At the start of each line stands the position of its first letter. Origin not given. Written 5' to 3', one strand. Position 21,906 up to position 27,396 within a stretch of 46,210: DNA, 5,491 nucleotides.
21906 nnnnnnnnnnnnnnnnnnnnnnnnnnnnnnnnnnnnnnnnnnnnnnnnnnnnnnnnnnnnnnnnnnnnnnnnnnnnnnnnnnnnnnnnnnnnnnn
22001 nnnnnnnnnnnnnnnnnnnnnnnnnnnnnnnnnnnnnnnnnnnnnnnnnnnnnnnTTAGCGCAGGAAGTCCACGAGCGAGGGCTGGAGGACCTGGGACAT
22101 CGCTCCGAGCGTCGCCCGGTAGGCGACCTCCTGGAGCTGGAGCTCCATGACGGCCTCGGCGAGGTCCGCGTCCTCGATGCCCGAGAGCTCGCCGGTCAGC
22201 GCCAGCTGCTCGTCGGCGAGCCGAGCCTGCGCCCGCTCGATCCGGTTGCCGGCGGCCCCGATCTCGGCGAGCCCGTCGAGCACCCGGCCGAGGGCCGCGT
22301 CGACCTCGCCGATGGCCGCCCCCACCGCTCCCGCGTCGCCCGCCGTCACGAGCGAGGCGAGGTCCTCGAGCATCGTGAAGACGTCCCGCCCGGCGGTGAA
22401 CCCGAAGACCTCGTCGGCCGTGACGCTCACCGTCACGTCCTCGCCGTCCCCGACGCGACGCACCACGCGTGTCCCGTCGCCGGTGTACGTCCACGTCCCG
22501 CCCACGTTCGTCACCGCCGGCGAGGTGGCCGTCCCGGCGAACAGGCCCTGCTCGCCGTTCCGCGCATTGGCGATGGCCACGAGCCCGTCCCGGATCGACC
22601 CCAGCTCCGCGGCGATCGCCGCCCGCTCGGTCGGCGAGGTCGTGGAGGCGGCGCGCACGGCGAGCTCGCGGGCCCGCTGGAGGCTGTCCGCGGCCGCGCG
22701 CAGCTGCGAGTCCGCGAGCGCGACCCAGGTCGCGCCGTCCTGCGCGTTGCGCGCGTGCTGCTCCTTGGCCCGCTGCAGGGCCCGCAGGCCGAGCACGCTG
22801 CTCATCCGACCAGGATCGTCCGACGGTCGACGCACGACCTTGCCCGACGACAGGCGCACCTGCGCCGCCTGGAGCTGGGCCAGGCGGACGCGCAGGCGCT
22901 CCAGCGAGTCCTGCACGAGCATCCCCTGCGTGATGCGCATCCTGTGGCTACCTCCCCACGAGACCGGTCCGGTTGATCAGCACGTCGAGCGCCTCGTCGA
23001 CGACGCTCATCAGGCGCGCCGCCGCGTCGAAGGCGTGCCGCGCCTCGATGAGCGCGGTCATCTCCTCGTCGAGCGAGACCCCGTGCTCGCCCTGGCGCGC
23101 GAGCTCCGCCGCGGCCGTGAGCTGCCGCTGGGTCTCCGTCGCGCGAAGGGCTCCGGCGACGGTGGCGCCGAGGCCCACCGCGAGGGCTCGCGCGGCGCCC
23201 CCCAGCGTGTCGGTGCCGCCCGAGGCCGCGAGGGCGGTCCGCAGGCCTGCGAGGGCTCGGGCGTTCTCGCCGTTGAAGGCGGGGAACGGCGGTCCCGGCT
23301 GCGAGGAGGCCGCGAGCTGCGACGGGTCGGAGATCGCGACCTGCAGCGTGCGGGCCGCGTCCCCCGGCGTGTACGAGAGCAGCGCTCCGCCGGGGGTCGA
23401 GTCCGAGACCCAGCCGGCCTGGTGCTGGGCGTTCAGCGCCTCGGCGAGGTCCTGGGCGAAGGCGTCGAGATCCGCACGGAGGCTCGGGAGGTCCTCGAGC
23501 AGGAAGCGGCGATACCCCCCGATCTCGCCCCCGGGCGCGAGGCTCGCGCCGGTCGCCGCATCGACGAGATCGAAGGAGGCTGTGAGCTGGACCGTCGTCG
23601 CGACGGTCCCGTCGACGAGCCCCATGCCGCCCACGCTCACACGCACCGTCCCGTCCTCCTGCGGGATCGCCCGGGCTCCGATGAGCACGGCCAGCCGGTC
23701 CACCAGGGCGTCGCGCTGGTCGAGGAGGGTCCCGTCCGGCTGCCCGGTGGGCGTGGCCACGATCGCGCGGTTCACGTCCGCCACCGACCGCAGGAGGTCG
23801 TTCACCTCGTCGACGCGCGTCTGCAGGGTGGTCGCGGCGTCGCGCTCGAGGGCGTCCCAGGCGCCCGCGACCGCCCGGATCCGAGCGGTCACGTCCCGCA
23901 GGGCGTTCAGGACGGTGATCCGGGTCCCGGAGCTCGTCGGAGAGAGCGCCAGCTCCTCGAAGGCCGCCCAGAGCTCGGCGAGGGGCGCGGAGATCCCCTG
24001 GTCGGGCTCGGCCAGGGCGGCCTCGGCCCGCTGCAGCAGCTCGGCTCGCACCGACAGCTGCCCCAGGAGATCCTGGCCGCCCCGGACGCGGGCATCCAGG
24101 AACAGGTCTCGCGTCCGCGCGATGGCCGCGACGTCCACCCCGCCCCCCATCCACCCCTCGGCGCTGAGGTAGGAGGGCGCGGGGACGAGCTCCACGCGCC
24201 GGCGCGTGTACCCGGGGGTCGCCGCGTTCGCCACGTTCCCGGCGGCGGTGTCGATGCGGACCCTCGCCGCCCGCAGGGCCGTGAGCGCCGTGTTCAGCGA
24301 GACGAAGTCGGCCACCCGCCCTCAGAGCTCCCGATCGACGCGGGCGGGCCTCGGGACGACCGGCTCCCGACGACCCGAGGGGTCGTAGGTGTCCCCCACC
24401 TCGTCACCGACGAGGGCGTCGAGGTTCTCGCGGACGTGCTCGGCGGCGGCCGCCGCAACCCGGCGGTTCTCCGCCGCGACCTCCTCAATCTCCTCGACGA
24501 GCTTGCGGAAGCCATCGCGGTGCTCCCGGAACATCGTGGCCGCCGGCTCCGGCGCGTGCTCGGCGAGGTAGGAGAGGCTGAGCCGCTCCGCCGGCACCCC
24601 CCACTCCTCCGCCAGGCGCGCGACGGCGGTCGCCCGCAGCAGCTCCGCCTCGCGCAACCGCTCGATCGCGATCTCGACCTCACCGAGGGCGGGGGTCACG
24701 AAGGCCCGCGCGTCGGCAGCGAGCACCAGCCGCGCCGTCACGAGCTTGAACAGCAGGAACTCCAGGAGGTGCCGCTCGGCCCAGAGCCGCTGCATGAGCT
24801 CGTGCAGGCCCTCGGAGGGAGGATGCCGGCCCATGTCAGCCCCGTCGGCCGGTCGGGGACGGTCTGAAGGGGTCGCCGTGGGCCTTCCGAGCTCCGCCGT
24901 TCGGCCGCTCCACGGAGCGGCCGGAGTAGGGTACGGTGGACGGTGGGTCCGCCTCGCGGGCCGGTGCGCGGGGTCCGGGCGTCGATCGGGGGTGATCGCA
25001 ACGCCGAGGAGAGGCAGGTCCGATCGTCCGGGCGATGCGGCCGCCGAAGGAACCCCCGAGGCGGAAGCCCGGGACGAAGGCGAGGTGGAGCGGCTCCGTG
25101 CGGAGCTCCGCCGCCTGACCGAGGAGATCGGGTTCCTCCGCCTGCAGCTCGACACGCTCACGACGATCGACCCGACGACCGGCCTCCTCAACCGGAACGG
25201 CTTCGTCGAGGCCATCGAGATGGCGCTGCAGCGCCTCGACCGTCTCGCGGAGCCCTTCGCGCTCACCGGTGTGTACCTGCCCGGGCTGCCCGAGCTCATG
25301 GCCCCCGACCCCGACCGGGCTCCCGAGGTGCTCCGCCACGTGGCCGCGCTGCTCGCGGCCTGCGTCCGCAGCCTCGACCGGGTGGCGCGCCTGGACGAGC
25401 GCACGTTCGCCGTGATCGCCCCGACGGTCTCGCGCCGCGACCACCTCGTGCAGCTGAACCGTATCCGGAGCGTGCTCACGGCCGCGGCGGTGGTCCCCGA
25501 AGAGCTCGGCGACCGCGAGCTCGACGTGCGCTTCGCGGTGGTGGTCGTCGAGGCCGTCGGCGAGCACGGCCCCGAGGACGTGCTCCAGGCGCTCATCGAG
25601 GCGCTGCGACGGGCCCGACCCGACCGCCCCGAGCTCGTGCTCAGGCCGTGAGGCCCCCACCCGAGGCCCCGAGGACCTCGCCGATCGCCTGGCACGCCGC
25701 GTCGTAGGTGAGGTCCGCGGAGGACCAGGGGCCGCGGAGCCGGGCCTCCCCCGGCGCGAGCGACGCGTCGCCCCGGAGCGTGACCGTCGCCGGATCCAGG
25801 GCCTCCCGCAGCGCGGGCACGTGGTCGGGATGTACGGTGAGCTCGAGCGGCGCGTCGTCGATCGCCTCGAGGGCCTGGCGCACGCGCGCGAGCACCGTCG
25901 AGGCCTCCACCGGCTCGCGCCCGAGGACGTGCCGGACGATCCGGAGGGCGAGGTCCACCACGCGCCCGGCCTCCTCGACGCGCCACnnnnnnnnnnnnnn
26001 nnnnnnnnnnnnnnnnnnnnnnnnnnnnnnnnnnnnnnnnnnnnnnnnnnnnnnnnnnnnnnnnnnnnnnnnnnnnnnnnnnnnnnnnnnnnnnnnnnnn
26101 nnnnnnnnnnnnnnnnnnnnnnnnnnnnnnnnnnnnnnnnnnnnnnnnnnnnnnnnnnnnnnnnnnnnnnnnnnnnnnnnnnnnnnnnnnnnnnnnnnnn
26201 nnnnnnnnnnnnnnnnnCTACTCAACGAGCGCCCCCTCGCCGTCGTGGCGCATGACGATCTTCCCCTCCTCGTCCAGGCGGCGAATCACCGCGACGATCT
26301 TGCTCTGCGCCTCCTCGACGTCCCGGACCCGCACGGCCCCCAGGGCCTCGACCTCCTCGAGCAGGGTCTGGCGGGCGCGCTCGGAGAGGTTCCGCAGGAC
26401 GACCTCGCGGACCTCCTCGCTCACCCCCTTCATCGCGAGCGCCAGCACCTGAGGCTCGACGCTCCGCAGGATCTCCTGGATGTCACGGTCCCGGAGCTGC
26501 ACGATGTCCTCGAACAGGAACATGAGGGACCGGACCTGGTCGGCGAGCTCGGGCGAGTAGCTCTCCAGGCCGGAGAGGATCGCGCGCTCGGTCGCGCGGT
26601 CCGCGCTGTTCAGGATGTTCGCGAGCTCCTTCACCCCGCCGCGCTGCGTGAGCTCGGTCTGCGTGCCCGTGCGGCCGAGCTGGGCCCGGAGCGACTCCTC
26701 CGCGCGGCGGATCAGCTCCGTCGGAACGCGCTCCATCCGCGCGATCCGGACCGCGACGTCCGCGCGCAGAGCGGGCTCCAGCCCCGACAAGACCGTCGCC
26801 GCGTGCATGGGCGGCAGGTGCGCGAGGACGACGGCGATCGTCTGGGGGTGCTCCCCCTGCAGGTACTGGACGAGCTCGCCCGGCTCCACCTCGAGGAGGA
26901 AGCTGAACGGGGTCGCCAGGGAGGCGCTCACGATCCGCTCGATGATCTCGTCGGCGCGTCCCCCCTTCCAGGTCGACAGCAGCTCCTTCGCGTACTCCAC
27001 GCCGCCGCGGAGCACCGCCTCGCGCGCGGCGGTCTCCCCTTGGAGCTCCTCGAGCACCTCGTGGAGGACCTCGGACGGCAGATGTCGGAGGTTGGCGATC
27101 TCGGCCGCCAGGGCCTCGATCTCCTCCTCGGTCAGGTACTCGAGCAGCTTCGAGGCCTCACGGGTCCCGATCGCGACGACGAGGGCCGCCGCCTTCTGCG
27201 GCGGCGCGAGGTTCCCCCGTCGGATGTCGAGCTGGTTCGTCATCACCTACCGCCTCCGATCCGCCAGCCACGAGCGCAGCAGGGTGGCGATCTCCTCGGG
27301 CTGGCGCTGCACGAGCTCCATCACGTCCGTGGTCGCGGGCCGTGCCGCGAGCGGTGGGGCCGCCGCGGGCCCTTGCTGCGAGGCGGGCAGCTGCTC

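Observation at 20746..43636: Recurrent bipartite motif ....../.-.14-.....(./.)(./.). in front of nine transcription units: a candidate local FliA (sigma-28) promoter consensus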

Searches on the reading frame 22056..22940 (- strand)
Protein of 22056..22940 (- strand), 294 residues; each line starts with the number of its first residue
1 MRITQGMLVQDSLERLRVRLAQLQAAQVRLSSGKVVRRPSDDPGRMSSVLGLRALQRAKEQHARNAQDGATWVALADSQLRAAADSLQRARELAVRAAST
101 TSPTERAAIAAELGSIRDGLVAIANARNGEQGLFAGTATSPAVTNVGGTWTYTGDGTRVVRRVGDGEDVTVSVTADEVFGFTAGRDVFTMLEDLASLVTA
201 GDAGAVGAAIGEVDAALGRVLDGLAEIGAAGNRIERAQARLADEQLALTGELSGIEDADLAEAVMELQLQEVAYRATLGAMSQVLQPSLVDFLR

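Call 9: search_protein_families(library=pfam, proteins=[window:22056-22940:-], max_evalue=0.01)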
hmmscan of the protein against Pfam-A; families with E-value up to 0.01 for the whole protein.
window:22056-22940:- (294 aa): 2 families
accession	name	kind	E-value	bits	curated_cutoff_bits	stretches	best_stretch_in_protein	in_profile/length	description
PF00669.25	Flagellin_N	-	2.2e-18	67.1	26.6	1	14-138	12-138/139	Bacterial flagellin N-terminal helical region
PF00700.27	Flagellin_C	-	3.2e-08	34.2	23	1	211-293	2-86/86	Bacterial flagellin C-terminal helical region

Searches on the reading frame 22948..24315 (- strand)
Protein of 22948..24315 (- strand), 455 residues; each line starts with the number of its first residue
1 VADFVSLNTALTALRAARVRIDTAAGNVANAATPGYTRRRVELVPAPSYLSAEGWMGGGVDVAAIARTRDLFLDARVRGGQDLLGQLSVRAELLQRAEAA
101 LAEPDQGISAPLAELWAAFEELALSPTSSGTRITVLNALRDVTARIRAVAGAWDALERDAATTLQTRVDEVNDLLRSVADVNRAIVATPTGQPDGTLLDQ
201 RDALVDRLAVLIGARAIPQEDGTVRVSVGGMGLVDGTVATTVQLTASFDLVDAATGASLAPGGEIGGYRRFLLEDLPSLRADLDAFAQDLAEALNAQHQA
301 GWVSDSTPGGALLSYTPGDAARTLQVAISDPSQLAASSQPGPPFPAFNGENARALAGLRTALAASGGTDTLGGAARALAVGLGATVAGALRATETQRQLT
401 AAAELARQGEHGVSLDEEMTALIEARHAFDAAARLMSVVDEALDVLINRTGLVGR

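Call 9: search_protein_families(library=pfam, proteins=[window:22948-24315:-], max_evalue=0.01)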
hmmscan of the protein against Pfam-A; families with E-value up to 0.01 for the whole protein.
window:22948-24315:- (455 aa): 3 families
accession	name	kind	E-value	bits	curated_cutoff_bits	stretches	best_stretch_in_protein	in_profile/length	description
PF22638.1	FlgK_D1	-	1e-46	159.9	28.6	1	94-312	1-232/233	Flagellar hook-associated protein FlgK helical domain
PF06429.18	Flg_bbr_C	-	3.9e-08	33.1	23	1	412-448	9-45/46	Flagellar basal body rod FlgEFG protein C-terminal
PF00460.25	Flg_bb_rod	-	2.5e-06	27.7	20.7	1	7-37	1-31/31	Flagella basal body rod protein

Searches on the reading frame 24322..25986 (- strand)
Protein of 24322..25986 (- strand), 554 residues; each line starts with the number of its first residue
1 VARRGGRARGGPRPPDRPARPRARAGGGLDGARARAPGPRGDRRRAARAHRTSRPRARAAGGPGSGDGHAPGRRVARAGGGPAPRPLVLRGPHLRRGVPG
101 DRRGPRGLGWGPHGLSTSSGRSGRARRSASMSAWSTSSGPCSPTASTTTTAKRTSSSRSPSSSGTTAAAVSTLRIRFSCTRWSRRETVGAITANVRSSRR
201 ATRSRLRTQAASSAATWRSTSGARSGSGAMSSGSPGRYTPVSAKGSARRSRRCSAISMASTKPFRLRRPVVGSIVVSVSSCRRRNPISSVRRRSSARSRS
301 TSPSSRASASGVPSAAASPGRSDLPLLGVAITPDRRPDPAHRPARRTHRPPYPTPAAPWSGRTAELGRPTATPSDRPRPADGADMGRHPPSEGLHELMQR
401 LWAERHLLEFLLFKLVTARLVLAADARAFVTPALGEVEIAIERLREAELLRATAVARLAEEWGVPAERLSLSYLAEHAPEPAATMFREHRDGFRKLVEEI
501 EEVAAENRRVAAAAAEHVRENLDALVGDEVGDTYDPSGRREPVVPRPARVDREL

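Call 9: search_protein_families(library=pfam, proteins=[window:24322-25986:-], max_evalue=0.01)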
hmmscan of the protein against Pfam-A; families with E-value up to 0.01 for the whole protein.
window:24322-25986:- (554 aa): 1 family
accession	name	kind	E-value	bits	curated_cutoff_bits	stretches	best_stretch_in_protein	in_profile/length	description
PF05130.17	FlgN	-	3.4e-12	47.4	30.5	1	394-540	3-145/147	FlgN protein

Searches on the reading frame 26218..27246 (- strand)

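Call 10: search_protein_families(library=pfam, proteins=[window:26218-27246:-], max_evalue=0.01)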
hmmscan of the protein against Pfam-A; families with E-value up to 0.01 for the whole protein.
window:26218-27246:- (342 aa): 4 families
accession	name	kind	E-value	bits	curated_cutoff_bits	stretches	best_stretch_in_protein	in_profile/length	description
PF01706.21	FliG_C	-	9.8e-43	145.3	23.3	1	226-332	2-108/108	FliG C-terminal domain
PF14841.11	FliG_M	-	5.6e-32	110.2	25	2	123-196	2-75/76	FliG middle domain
PF14842.11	FliG_N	-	1.8e-28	99.6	25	2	13-114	2-104/104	FliG N-terminal domain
PF03448.22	MgtE_N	-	2.4e-08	34.9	25.9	0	249-307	11-69/102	MgtE intracellular N domain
